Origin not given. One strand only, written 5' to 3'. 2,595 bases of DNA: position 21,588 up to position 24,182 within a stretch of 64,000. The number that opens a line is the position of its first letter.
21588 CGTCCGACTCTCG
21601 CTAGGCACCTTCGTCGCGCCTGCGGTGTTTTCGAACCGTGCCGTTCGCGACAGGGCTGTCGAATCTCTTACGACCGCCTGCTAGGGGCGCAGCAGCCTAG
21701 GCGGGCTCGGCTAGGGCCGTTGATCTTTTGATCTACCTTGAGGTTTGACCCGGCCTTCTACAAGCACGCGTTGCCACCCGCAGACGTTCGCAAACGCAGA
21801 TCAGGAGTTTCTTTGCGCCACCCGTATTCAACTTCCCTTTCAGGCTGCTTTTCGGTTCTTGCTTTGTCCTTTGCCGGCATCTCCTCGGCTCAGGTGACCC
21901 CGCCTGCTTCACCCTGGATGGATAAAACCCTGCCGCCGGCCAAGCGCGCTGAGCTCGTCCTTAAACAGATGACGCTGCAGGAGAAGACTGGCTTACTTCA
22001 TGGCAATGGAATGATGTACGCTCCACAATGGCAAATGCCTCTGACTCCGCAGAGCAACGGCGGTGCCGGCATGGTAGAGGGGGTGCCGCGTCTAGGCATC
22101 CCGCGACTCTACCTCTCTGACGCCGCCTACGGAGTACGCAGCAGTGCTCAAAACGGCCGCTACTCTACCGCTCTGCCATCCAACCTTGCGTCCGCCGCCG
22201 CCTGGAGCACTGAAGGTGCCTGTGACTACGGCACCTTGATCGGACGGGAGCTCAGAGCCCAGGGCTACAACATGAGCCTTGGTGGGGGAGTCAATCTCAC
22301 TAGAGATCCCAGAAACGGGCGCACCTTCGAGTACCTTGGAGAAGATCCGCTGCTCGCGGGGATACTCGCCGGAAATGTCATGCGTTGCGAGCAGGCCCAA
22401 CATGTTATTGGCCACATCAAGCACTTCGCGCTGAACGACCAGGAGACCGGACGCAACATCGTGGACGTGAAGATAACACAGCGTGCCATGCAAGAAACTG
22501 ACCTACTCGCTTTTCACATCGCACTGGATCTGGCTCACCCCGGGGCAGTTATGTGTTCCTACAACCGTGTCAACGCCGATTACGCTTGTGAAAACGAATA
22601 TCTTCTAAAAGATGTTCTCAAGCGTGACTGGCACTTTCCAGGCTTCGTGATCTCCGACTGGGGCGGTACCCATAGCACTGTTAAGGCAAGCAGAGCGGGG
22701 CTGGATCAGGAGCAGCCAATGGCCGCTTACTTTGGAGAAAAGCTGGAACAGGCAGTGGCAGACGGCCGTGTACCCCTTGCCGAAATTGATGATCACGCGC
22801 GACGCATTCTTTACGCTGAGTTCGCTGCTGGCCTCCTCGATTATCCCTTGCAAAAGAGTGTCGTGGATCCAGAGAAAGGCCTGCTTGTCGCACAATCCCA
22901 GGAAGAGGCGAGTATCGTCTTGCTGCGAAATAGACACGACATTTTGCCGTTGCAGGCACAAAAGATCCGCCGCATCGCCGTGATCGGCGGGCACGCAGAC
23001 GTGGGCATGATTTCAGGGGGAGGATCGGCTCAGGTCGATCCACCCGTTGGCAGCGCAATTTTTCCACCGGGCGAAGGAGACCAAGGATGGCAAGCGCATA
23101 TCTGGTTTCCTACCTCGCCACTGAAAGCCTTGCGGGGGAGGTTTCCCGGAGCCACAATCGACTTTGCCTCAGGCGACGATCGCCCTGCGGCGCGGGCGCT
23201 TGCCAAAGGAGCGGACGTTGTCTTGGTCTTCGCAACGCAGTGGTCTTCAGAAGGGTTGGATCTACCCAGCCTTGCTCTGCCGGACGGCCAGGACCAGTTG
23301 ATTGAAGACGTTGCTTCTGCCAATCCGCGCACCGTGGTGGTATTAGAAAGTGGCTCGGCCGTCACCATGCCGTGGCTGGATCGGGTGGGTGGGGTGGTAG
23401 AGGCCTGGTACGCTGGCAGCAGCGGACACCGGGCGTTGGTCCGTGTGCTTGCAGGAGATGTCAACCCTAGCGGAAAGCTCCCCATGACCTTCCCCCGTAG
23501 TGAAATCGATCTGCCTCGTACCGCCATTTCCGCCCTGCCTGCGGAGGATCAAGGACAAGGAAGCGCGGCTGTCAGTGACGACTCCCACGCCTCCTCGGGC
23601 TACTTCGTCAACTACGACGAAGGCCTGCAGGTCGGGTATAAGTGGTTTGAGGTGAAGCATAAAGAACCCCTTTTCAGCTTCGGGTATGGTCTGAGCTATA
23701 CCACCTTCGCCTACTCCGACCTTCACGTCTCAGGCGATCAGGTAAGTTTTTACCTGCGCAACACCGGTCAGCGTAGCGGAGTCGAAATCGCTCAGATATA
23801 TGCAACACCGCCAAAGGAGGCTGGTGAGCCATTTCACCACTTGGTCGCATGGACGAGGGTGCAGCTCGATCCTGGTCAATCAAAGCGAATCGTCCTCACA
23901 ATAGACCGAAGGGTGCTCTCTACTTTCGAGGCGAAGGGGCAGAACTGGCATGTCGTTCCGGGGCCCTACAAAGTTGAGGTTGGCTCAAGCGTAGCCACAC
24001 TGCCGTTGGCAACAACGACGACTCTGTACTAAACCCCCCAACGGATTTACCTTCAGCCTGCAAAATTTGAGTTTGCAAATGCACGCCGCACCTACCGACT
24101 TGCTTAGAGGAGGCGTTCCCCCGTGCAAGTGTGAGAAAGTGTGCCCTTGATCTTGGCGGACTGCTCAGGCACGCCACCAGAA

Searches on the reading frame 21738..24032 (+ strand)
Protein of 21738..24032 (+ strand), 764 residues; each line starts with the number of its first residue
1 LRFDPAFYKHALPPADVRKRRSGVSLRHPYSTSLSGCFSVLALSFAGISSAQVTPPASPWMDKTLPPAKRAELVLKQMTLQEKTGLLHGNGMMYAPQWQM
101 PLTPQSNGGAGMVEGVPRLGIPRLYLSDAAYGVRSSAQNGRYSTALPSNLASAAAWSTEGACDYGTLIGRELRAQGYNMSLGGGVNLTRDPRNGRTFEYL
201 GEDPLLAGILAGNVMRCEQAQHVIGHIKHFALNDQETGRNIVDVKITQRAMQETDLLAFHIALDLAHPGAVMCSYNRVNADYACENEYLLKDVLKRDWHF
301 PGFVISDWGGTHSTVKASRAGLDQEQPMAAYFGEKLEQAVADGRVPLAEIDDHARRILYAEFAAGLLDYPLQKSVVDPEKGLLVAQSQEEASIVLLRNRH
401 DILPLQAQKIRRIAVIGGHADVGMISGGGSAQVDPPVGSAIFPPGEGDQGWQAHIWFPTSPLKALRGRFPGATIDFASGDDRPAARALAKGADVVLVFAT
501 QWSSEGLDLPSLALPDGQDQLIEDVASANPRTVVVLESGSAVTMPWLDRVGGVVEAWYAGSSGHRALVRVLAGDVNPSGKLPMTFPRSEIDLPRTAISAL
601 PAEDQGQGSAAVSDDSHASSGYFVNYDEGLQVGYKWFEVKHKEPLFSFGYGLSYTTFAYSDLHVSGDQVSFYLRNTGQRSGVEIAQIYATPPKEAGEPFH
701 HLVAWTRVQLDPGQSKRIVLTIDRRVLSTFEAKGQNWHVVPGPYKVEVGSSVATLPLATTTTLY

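Call 74: search_protein_families(library=pfam, proteins=[window:21738-24032:+], max_evalue=0.00001)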
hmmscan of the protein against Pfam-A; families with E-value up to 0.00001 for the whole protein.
window:21738-24032:+ (764 aa): 3 families
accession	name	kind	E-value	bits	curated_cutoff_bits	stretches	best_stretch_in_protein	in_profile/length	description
PF01915.27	Glyco_hydro_3_C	-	9.2e-54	182.9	31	1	393-654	1-200/200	Glycosyl hydrolase family 3 C-terminal domain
PF00933.27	Glyco_hydro_3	-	5.6e-34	118.4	27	1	118-358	60-314/316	Glycosyl hydrolase family 3 N terminal domain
PF14310.12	Fn3-like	-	9.3e-17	61.4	25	1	683-751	1-70/71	Fibronectin type III-like domain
